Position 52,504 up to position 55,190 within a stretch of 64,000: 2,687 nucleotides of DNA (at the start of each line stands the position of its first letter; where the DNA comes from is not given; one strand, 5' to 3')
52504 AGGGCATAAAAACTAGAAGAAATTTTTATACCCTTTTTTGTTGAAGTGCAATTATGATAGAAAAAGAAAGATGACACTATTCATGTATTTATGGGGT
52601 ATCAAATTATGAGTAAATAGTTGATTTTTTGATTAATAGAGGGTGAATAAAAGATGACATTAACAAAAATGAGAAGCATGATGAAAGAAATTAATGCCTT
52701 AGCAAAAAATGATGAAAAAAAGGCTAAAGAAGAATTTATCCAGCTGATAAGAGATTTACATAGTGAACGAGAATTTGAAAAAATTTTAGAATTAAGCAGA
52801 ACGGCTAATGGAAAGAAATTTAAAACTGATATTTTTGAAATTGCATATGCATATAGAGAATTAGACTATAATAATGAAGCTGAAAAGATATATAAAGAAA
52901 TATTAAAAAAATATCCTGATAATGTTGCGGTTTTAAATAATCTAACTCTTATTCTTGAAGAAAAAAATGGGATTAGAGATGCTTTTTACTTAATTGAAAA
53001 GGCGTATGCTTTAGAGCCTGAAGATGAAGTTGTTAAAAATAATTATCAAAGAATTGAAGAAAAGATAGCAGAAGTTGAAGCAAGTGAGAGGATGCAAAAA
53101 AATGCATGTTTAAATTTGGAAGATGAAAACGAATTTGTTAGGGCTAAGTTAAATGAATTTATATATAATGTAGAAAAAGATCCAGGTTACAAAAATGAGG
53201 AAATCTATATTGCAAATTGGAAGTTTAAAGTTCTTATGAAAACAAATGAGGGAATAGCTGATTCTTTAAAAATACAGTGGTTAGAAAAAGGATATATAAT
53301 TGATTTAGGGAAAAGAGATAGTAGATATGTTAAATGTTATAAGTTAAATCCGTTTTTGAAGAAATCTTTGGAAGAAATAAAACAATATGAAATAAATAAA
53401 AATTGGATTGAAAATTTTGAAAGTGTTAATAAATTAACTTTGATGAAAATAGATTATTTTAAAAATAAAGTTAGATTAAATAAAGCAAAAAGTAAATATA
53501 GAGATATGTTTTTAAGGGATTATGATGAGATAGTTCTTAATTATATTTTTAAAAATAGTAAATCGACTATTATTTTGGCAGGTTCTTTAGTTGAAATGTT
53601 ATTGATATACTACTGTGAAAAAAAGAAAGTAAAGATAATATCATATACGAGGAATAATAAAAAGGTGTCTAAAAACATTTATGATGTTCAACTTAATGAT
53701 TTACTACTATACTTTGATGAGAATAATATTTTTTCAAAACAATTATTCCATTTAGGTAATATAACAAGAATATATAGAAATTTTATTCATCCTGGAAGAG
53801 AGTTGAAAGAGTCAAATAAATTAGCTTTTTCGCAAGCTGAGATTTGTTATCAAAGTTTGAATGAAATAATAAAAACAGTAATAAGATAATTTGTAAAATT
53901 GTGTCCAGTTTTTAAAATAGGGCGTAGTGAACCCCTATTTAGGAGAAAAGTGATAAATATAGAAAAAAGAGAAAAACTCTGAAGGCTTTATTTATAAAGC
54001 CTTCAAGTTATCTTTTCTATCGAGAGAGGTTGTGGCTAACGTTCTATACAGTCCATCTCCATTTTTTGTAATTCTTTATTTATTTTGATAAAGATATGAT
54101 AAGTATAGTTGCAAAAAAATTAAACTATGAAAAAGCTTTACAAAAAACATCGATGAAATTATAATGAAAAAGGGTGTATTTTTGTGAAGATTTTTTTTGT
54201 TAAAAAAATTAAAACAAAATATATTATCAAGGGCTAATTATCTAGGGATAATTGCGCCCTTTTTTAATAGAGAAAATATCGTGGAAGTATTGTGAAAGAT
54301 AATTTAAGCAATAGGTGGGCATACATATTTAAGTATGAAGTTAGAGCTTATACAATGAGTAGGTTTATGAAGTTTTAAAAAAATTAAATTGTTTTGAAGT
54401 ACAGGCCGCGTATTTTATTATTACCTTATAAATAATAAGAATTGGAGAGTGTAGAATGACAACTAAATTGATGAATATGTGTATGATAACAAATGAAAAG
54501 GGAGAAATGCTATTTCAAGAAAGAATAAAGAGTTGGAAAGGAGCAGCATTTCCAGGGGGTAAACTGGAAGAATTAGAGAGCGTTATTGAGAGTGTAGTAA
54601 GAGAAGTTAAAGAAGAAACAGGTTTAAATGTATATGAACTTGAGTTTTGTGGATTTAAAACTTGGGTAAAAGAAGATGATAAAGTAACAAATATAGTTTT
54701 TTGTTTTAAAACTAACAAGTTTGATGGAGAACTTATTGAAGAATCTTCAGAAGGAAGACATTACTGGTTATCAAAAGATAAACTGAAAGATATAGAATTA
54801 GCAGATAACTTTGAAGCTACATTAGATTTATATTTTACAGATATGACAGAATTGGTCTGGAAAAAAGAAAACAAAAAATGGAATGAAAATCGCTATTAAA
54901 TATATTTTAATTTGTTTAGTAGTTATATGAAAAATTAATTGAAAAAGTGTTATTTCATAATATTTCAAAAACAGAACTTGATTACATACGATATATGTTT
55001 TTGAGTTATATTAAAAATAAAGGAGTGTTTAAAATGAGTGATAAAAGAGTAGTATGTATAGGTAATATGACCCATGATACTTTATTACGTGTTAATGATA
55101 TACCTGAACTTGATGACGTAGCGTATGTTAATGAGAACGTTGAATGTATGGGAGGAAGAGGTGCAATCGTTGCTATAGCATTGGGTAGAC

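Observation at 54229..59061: Six-gene nucleoside/nucleotide-modification operon as the terminal cassette: Nudix, PfkB kinase, NDT-like glycosidase, ASCH, GNAT, PaaK-like ligase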

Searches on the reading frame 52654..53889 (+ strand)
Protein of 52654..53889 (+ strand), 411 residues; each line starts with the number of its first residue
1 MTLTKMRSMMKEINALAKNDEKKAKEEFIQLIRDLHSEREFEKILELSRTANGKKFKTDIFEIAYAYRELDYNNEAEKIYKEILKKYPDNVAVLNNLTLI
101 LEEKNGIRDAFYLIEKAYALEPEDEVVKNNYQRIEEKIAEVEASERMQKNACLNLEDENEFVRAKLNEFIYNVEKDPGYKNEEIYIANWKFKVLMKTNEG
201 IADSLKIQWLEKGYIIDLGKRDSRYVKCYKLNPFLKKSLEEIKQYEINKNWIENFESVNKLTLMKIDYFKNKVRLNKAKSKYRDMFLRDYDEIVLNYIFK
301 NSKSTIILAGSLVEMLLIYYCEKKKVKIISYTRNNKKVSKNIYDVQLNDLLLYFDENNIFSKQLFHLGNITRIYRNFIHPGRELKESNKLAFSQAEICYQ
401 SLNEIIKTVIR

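Call 8: search_protein_families(library=pfam, proteins=[window:52654-53889:+], max_evalue=0.01)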
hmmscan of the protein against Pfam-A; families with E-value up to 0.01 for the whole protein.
window:52654-53889:+ (411 aa): 3 families
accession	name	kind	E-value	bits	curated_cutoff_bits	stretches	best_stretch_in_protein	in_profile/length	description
PF13428.12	TPR_14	-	0.00039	21.3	23.5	1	63-97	7-41/44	Tetratricopeptide repeat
PF13174.12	TPR_6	-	0.003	18.6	26.3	0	61-89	4-32/33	Tetratricopeptide repeat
PF12583.14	TPPII_C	-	0.0034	18.3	27.7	0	70-96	29-54/69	Tripeptidyl peptidase II, C-terminal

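Call 17: search_protein_families(library=padloc, proteins=[window:52654-53889:+], max_evalue=0.01)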
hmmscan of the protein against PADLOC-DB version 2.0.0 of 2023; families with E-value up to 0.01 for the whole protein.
window:52654-53889:+ (411 aa): 0 families

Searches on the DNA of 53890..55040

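Call 112: search_rna_families(source=window, start=53890, end=55040, threshold=evalue, max_evalue=5)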
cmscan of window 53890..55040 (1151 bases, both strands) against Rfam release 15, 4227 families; matches with E-value up to 5: 8.
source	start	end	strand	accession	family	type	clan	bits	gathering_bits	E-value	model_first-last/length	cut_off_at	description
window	54202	54270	-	RF01401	rseX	Gene; sRNA;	-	30.9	50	0.13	1-94/94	no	rseX Hfq binding RNA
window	54720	54816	+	RF01205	snR62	Gene; snRNA; snoRNA; CD-box;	CL00055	27.6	55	2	1-100/100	no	Small nucleolar RNA snR62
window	54238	54263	+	RF02396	sau-5949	Gene; sRNA;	-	20.8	56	2.2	1-59/59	no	Staphylococcus sRNA sau-5949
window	54200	54263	+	RF01216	snR87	Gene; snRNA; snoRNA; CD-box;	CL00046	20.2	37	1.4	1-109/109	no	Small nucleolar RNA snR87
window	53946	54008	-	RF02877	NmsRb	Gene; sRNA;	-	19.8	52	2.4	1-91/91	no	Neisseria metabolic switch regulator b (RcoF1/NgncR163)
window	53961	54048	-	RF00327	snoZ194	Gene; snRNA; snoRNA; CD-box;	-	19.3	50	4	1-108/108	no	Small nucleolar RNA Z194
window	54743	54806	-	RF01179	snoU83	Gene; snRNA; snoRNA; CD-box;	-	18.9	50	4.1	1-84/84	no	Small nucleolar RNA U83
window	53967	54019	-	RF03616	MIR1888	Gene; miRNA;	-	17.3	72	4.2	1-101/101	no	MIR1888 microRNA precursor family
